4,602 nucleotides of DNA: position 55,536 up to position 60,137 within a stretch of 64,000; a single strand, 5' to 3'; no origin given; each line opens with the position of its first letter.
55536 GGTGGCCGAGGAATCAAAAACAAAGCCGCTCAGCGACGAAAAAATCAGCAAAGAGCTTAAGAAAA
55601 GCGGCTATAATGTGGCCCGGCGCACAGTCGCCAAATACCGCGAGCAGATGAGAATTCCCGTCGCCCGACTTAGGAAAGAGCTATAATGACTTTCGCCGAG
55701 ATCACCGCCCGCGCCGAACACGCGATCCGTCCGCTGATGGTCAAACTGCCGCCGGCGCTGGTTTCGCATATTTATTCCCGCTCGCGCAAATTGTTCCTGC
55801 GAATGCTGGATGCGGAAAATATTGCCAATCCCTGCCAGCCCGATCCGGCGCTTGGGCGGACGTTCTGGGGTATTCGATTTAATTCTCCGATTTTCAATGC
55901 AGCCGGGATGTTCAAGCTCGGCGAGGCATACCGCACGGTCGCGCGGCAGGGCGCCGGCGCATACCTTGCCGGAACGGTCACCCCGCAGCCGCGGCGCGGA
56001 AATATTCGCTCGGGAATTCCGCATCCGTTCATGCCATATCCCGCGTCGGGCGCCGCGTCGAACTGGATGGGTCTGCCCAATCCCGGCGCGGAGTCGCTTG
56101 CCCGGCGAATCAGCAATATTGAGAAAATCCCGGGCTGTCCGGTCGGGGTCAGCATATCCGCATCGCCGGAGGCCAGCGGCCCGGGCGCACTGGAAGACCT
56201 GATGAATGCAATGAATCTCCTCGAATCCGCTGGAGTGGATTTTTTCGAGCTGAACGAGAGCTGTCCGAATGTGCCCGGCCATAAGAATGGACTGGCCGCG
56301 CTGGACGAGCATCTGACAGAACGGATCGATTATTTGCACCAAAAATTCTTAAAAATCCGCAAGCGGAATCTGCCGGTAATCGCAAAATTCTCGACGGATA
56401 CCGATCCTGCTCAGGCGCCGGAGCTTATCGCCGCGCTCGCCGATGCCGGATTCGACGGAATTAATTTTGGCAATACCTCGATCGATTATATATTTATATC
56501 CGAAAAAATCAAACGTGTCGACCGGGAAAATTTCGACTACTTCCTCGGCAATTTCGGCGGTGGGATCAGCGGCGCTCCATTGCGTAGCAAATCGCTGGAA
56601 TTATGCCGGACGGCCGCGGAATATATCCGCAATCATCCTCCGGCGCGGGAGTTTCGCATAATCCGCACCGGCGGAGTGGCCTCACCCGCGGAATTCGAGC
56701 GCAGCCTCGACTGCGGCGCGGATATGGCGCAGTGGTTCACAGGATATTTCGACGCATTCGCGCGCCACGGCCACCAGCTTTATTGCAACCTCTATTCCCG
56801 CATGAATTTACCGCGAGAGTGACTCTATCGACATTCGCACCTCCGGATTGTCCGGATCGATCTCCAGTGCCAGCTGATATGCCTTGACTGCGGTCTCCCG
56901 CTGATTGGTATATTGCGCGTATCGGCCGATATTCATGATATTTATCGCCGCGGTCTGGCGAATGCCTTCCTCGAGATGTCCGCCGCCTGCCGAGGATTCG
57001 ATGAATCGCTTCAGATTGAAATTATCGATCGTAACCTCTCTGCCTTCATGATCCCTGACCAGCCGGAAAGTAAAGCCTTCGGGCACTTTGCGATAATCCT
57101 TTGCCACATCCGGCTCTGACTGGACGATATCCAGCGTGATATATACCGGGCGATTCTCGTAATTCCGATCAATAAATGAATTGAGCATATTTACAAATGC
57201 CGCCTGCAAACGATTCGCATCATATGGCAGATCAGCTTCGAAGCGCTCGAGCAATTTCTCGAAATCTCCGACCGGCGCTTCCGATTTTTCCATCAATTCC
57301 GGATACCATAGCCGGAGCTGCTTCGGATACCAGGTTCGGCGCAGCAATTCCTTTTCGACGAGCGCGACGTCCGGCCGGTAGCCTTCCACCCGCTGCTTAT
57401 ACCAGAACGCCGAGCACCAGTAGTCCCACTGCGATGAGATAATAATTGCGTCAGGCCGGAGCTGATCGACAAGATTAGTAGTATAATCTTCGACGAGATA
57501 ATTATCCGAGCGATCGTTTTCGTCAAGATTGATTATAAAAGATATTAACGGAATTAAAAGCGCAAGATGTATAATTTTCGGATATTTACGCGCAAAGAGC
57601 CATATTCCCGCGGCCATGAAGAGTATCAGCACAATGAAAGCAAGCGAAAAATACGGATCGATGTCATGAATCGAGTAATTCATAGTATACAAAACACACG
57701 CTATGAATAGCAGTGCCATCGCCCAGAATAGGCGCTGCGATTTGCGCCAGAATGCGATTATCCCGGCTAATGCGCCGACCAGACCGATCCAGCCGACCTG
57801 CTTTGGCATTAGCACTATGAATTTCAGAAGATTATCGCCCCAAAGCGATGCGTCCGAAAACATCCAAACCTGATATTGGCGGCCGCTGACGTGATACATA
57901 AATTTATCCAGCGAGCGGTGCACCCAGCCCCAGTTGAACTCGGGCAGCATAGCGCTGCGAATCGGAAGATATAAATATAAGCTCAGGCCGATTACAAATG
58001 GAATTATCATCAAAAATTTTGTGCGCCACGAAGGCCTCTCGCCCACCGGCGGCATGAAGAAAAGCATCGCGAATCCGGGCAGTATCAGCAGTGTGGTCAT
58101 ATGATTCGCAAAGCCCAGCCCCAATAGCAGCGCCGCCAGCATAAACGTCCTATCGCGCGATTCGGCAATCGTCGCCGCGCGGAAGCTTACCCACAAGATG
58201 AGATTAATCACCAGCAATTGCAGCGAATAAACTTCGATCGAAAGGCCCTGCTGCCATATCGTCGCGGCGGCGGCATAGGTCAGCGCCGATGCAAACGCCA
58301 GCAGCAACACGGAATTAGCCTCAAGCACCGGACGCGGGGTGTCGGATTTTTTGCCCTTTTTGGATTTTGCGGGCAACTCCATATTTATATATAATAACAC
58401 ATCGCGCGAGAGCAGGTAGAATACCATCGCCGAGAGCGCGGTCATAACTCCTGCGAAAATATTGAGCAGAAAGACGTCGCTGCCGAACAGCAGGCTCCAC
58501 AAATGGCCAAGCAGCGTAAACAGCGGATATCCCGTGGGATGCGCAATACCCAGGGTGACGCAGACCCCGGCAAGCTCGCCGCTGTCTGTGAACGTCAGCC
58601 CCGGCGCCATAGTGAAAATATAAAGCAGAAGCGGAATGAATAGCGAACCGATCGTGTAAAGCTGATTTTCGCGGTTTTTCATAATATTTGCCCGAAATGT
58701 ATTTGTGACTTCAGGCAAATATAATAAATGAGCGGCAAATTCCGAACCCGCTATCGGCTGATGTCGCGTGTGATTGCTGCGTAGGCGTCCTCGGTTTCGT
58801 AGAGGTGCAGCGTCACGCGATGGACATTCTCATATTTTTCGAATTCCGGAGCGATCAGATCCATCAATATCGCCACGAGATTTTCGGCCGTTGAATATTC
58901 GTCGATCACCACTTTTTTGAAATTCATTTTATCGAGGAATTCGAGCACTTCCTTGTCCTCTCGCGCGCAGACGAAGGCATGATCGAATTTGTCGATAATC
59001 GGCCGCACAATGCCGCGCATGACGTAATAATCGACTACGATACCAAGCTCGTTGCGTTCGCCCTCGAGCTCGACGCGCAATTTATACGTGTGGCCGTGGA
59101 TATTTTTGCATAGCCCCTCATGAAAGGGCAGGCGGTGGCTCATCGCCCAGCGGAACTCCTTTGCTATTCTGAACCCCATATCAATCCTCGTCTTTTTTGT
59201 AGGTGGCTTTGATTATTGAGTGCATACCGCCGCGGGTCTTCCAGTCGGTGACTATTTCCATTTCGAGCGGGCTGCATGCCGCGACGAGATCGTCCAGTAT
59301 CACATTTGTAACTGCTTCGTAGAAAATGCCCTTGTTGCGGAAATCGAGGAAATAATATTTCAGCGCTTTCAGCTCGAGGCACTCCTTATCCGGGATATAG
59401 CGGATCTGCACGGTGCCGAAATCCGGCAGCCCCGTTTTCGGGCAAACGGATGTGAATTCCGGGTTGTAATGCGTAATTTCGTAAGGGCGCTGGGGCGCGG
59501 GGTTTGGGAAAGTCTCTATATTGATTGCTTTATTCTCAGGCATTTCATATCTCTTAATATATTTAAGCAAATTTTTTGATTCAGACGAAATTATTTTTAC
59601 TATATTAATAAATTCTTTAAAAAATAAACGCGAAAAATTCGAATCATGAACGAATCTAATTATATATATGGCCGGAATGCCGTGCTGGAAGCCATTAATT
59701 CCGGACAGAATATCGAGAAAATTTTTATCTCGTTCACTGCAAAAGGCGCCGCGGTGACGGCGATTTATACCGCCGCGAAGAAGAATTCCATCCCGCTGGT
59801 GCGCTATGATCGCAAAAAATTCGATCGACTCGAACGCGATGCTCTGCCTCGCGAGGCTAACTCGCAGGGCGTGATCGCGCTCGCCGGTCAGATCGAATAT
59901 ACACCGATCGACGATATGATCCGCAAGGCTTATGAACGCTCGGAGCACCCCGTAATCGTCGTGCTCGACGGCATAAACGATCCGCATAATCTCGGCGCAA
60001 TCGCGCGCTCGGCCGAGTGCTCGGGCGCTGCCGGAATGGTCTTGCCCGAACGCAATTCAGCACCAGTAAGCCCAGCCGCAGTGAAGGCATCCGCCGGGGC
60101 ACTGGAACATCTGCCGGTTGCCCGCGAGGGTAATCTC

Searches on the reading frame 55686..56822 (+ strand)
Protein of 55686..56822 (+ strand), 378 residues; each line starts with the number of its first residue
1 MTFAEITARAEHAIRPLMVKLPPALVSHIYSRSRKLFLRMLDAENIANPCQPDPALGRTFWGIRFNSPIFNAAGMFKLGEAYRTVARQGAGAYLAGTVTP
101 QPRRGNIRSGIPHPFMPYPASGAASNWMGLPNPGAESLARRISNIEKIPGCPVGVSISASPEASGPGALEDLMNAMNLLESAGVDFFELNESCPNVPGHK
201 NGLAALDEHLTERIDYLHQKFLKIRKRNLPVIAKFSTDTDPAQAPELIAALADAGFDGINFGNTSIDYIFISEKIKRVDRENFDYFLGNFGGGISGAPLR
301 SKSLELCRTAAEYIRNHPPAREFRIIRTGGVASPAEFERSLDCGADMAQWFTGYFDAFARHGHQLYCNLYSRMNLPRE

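Call 71: search_protein_families(library=pfam, proteins=[window:55686-56822:+], max_evalue=0.0001)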
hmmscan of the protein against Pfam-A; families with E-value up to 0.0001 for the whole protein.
window:55686-56822:+ (378 aa): 1 family
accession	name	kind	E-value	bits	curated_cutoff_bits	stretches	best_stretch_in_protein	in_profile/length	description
PF01180.27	DHO_dh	-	1.7e-36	126.4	27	1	57-355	3-274/291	Dihydroorotate dehydrogenase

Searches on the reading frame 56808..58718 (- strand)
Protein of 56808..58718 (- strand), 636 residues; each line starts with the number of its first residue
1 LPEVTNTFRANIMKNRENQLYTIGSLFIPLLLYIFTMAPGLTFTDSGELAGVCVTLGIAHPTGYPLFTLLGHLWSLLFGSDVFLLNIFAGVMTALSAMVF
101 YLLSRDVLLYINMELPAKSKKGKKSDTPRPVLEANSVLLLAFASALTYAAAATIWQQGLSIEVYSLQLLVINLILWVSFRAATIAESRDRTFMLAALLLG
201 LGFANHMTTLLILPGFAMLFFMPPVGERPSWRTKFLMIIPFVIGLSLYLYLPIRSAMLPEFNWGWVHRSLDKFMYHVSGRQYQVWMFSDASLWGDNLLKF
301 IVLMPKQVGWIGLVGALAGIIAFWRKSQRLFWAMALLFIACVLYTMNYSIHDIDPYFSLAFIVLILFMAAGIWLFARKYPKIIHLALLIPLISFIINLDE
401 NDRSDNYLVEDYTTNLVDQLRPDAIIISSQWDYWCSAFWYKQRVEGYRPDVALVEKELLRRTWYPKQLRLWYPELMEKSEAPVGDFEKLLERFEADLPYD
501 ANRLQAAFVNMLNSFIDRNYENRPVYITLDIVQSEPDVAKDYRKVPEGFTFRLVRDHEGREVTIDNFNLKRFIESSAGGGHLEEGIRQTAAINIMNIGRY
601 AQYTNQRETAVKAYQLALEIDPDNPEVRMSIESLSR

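Call 71: search_protein_families(library=pfam, proteins=[window:56808-58718:-], max_evalue=0.0001)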
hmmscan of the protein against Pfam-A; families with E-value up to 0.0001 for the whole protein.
window:56808-58718:- (636 aa): 1 family
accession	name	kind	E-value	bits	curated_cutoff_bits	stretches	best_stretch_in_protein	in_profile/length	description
PF11028.14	TMEM260-like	-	1.3e-32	113.5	24.2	1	45-222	1-172/179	Protein O-mannosyl-transferase TMEM260-like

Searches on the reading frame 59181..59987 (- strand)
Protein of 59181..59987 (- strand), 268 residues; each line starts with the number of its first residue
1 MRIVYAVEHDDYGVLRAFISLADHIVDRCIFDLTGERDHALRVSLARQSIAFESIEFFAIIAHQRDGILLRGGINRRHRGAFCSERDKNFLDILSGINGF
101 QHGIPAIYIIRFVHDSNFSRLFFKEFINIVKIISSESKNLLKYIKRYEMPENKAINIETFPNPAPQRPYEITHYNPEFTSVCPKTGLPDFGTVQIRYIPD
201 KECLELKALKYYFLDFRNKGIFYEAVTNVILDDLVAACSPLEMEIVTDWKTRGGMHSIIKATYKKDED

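Call 71: search_protein_families(library=pfam, proteins=[window:59181-59987:-], max_evalue=0.0001)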
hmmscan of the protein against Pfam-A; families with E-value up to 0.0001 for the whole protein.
window:59181-59987:- (268 aa): 1 family
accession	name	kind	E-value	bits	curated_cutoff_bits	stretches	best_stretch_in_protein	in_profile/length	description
PF14489.11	QueF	-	8.9e-28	96.8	27.3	1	188-267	1-80/81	QueF-like protein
